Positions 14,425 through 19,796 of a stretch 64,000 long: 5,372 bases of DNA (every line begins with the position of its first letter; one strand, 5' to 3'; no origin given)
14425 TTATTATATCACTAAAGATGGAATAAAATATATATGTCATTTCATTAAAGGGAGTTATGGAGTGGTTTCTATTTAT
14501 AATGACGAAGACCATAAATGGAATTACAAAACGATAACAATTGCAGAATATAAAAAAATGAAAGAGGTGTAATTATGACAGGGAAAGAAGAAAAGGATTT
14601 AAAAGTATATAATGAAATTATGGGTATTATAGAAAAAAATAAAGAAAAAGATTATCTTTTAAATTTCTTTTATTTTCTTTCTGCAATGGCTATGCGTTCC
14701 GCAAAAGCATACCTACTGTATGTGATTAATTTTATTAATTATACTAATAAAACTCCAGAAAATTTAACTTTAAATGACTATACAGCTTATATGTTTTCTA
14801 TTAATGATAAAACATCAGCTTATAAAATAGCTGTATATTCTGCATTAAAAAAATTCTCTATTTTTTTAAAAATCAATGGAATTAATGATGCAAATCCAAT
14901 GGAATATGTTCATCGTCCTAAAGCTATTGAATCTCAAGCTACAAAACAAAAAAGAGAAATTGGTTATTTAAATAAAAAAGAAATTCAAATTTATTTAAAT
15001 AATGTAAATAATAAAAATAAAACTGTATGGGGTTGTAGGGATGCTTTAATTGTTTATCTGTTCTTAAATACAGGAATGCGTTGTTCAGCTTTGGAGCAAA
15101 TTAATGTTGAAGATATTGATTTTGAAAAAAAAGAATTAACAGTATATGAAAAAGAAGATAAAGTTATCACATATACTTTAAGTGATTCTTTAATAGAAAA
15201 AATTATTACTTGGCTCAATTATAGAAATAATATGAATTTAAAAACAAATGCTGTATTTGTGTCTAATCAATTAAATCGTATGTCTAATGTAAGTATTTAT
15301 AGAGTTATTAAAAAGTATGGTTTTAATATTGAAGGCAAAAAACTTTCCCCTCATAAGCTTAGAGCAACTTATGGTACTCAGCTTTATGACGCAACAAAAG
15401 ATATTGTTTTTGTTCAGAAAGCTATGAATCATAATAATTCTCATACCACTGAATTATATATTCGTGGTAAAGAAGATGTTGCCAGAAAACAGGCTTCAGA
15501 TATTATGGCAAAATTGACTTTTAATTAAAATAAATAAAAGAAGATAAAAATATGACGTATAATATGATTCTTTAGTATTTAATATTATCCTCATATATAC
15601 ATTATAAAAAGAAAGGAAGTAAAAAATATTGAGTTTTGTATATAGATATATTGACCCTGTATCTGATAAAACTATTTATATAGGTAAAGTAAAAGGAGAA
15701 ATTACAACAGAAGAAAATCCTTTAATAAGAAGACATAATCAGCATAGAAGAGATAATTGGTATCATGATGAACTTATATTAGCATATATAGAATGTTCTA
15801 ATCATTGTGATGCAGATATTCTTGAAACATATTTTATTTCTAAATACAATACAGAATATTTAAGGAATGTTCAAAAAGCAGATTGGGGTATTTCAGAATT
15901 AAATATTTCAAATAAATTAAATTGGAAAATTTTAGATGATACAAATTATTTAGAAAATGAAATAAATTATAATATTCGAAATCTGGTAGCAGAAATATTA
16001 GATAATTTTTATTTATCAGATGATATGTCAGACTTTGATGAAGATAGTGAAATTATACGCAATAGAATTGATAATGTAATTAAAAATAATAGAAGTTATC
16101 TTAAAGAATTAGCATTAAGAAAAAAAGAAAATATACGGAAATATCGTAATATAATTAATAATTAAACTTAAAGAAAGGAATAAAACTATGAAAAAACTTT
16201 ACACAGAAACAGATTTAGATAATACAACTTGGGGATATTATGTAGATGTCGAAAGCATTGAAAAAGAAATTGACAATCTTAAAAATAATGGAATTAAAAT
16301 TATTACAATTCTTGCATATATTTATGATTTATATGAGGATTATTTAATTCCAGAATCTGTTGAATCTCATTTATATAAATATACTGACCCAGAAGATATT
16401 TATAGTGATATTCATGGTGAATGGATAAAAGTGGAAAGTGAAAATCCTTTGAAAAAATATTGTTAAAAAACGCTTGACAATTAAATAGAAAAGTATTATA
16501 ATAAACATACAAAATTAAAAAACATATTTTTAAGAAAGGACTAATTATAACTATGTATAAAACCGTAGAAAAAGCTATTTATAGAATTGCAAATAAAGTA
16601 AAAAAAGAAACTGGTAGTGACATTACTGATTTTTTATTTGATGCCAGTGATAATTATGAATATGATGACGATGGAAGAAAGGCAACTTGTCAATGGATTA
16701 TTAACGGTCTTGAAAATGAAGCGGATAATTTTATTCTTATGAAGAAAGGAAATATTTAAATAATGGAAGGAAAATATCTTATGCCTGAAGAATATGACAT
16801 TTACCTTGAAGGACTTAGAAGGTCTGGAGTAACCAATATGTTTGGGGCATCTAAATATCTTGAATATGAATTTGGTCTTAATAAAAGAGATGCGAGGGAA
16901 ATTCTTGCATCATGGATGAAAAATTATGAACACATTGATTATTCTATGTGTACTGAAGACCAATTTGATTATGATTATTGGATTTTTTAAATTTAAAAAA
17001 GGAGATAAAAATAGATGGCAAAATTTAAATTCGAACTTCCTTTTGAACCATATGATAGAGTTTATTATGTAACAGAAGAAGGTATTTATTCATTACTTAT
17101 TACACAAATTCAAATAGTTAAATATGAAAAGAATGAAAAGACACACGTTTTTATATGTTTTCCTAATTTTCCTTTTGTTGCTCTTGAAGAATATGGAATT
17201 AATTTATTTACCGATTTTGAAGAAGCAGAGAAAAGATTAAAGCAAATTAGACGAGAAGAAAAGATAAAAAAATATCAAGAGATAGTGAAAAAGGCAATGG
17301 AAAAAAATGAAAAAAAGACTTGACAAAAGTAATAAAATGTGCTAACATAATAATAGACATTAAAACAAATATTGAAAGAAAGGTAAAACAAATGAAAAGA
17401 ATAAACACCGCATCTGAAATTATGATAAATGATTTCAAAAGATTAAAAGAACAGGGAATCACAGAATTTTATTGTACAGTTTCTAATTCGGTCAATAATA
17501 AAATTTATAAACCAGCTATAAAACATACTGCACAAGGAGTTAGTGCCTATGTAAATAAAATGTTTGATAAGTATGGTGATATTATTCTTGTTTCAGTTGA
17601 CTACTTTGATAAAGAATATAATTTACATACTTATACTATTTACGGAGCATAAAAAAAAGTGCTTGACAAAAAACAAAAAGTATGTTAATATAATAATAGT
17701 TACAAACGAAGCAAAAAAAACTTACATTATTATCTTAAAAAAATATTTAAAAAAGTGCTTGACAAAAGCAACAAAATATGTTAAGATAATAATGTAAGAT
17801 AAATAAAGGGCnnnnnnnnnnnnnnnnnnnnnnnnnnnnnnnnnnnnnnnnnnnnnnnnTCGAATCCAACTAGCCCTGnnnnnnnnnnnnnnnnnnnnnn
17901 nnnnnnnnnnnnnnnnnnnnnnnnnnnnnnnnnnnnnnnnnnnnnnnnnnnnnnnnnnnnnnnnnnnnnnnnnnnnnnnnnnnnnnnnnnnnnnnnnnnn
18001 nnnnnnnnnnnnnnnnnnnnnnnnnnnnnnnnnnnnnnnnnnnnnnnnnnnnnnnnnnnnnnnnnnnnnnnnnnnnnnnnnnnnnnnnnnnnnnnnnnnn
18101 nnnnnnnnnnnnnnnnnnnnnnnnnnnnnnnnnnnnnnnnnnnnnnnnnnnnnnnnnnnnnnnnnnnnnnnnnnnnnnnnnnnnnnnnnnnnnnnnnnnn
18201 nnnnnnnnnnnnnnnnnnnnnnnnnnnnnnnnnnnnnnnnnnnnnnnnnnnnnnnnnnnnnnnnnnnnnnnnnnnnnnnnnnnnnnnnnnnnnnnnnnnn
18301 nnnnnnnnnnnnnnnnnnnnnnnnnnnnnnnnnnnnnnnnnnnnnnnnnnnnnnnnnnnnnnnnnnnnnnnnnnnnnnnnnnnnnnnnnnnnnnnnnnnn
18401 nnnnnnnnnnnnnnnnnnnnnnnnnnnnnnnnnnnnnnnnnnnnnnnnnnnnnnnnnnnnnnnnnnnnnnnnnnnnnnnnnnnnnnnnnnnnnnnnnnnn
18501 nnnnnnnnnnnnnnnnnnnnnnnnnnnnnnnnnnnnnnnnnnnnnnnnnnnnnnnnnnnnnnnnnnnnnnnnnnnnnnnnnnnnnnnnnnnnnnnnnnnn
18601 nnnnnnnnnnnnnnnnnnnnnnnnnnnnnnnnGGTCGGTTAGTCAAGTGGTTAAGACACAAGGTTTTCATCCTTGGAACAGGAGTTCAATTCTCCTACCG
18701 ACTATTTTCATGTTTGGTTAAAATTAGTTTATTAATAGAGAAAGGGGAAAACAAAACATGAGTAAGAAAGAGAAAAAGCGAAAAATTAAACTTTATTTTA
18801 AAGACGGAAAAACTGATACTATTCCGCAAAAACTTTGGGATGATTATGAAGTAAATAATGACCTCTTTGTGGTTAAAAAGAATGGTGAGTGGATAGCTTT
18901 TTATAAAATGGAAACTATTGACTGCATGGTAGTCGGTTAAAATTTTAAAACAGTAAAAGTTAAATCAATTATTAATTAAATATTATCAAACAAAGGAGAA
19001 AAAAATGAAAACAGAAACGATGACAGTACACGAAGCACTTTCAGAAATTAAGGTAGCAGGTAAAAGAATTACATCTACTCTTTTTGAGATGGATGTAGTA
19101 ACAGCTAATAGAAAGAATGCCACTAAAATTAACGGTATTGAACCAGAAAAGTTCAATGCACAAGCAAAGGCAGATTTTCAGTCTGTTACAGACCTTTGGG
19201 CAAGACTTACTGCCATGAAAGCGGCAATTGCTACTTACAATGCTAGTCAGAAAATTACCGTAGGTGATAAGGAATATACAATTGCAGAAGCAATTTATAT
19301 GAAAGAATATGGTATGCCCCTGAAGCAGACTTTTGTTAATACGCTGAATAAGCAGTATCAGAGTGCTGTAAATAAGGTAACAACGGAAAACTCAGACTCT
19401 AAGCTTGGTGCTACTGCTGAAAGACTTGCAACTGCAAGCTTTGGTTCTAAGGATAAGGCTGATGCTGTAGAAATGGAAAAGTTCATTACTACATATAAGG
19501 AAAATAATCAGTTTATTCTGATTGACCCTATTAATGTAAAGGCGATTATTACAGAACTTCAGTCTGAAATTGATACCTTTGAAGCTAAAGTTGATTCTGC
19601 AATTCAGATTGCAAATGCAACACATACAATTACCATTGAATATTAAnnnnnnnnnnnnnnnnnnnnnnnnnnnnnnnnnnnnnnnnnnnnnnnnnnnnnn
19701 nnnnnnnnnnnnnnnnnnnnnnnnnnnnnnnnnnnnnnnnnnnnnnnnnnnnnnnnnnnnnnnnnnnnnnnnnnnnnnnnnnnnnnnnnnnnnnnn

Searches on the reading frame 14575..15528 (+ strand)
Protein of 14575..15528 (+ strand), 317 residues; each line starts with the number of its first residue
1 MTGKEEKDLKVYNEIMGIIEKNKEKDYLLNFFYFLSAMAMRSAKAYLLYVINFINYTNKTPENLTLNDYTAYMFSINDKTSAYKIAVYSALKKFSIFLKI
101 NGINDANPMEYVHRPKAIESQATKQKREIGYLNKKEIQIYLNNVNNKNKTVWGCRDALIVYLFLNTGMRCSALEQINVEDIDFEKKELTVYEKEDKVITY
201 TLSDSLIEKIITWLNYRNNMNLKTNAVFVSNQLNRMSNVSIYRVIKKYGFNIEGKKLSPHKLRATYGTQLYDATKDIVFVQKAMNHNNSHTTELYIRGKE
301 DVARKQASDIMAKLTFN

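Call 19: search_protein_families(library=pfam, proteins=[window:14575-15528:+], max_evalue=0.01)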
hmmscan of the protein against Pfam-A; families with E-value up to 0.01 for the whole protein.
window:14575-15528:+ (317 aa): 3 families
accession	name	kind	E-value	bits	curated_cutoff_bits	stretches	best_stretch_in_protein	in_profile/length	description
PF00589.27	Phage_integrase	-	2.3e-30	106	27.1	1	132-297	3-167/172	Phage integrase family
PF13495.12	Phage_int_SAM_4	-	8.6e-06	26.5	27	1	37-84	13-63/85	Phage integrase, N-terminal SAM-like domain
PF11335.13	DUF3137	-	0.001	19.4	26.1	1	172-233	38-95/139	Protein of unknown function (DUF3137)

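Call 29: search_dna_similar(query=window:14575-15528:+, collection=phages, mode=protein, max_rows=25)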
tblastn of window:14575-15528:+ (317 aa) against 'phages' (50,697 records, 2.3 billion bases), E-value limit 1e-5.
Records with a match: 83; places in all: 83; records where one place covers at least 80% of the query: 20.
Best place of each record, by identity: <60% 83.
By first word of the organism name: Bacteriophage 29; Polaribacter 11; Gordonia 7; Bacillus 7; Acinetobacter 6; Clostridium 4; Salmonella 4; Clostridioides 3; Brevibacillus 2; Listeria 2; and 7 more.
By host as written in the record: - 36; Polaribacter sp. HaHaR_3_91 11; Gordonia sp. 6; Bacillus cereus ATCC 27348 4; Homo sapiens 3; Clostridioides difficile 2; Brevibacillus laterosporus 2; Clostridium botulinum type C strain C-Stockholm 2; and 15 more.
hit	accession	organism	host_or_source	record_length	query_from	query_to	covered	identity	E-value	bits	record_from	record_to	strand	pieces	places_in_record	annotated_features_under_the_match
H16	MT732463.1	Polaribacter phage Freya_1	Polaribacter sp. HaHaR_3_91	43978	11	310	95%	26.1%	2e-8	62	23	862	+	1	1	integrase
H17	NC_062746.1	Polaribacter phage Freya_1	Polaribacter sp. HaHaR_3_91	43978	11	310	95%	26.1%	2e-8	62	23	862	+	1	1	integrase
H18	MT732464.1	Polaribacter phage Freya_2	Polaribacter sp. HaHaR_3_91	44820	11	310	95%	26.1%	2e-8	62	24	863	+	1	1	integrase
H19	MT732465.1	Polaribacter phage Freya_3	Polaribacter sp. HaHaR_3_91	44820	11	310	95%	26.1%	2e-8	62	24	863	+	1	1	integrase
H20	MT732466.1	Polaribacter phage Freya_4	Polaribacter sp. HaHaR_3_91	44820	11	310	95%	26.1%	2e-8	62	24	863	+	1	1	integrase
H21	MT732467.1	Polaribacter phage Freya_5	Polaribacter sp. HaHaR_3_91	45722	11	310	95%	26.1%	2e-8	62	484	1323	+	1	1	integrase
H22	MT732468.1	Polaribacter phage Freya_6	Polaribacter sp. HaHaR_3_91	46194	11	310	95%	26.1%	2e-8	62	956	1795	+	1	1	integrase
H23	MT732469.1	Polaribacter phage Freya_7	Polaribacter sp. HaHaR_3_91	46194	11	310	95%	26.1%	2e-8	62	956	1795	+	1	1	integrase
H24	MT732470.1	Polaribacter phage Freya_8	Polaribacter sp. HaHaR_3_91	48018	11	310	95%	26.1%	2e-8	62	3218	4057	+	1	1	integrase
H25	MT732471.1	Polaribacter phage Freya_9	Polaribacter sp. HaHaR_3_91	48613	11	310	95%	26.1%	2e-8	62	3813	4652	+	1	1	integrase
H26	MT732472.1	Polaribacter phage Freya_10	Polaribacter sp. HaHaR_3_91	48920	11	310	95%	26.1%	2e-8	62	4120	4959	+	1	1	integrase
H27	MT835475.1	Bacteriophage sp.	human fecal samples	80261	9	295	91%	23.9%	1e-10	69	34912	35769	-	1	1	record has no annotation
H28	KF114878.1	Leptospira phage vb_LkmZ_Bejolso9-LE1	-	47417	11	297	91%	23.9%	3e-6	55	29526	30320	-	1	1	site-specific recombinase, phage integrase family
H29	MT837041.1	Bacteriophage sp.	human fecal samples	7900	25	295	85%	24.4%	4e-11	70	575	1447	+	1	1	record has no annotation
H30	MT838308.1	Bacteriophage sp.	human fecal samples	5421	13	286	86%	24.0%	1e-9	65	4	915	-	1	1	record has no annotation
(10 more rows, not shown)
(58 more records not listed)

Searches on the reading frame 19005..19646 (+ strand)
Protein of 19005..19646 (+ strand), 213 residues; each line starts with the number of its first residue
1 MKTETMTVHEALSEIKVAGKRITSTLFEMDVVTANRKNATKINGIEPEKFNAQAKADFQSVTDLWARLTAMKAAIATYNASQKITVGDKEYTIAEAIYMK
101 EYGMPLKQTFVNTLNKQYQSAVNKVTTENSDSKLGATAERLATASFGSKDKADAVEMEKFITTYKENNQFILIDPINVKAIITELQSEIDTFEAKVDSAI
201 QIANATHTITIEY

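Call 19: search_protein_families(library=pfam, proteins=[window:19005-19646:+], max_evalue=0.01)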
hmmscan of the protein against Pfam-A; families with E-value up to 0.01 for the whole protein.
window:19005-19646:+ (213 aa): 1 family
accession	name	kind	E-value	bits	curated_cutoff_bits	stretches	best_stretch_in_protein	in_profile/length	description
PF00079.25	Serpin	-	0.0031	17.2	27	1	77-131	69-122/370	Serpin (serine protease inhibitor)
